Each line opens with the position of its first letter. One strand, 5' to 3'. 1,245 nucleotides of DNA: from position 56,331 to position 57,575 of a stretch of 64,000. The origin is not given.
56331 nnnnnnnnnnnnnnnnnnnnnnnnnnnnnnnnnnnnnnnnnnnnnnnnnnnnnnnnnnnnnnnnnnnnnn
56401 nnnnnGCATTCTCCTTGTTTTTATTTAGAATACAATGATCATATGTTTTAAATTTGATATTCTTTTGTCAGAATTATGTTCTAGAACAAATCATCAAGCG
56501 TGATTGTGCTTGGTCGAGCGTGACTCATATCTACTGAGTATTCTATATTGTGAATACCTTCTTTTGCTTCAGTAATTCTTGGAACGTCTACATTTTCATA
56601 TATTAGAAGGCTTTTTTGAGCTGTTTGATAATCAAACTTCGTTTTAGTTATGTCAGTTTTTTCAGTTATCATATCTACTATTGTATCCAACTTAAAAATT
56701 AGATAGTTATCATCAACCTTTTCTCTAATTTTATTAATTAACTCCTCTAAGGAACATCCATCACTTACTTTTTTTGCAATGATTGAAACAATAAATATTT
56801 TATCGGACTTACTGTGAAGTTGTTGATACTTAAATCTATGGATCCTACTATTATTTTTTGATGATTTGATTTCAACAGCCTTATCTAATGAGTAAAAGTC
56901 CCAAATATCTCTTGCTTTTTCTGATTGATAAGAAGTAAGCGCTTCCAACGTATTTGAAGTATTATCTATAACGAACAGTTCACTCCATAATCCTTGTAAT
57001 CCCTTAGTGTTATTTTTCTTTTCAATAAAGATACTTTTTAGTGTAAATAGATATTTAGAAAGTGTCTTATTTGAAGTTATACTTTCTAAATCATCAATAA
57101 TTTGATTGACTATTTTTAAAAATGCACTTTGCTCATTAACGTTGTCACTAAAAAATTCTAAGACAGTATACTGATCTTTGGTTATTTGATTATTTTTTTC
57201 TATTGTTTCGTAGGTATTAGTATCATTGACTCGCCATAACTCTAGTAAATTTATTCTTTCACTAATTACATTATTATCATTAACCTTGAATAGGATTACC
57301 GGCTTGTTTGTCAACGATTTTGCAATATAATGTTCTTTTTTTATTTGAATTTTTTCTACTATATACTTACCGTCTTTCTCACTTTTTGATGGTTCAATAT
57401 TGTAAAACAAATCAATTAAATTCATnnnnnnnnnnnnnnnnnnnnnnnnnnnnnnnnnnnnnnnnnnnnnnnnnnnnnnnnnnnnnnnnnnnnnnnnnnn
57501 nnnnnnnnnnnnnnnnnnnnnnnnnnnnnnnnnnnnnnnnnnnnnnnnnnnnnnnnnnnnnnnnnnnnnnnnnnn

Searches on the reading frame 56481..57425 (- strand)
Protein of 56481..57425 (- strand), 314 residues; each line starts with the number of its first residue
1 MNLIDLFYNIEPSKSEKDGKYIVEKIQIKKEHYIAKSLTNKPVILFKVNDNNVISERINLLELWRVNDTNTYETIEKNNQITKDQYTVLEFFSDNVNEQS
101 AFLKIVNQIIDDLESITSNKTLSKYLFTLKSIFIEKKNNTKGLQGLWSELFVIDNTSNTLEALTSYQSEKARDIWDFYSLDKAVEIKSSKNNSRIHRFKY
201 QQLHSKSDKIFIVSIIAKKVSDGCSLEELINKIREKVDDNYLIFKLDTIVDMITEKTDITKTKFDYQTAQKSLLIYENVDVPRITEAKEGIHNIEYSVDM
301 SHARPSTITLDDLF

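Call 3: search_protein_families(library=pfam, proteins=[window:56481-57425:-], max_evalue=10)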
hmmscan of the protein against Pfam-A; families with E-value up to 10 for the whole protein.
window:56481-57425:- (314 aa): 5 families
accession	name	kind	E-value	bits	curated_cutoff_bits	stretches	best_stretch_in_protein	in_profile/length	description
PF14390.12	DUF4420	-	4.9e-23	82.2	27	1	28-301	26-306/306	Putative PD-(D/E)XK family member, (DUF4420)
PF02005.22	TRM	-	0.01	15.5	27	1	187-309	246-363/376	N2,N2-dimethylguanosine tRNA methyltransferase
PF11237.13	DUF3038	-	0.041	14.4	25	1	59-141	41-128/168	Protein of unknown function (DUF3038)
PF24993.1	GNC1_N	-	0.096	12.9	26.3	0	205-234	95-124/134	Stalled ribosome sensor GCN1 N-terminal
PF17630.7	DUF5511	-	0.67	10.6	27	1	20-50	6-36/69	Family of unknown function (DUF5511)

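Call 4: search_protein_families(library=ncbifam, proteins=[window:56481-57425:-], max_evalue=1)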
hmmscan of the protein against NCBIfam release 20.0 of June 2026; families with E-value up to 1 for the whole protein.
window:56481-57425:- (314 aa): 1 family
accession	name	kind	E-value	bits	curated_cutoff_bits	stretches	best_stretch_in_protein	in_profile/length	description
NF041934.1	MzaD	equivalog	0.0015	17.8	420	1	172-310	174-318/326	MZA anti-phage system associated PD-(D/E)XK motif protein MzaD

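Call 10: search_protein_families(library=padloc, proteins=[window:56481-57425:-], max_evalue=0.01)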
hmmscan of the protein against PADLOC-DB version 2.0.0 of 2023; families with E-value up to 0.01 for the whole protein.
window:56481-57425:- (314 aa): 0 families
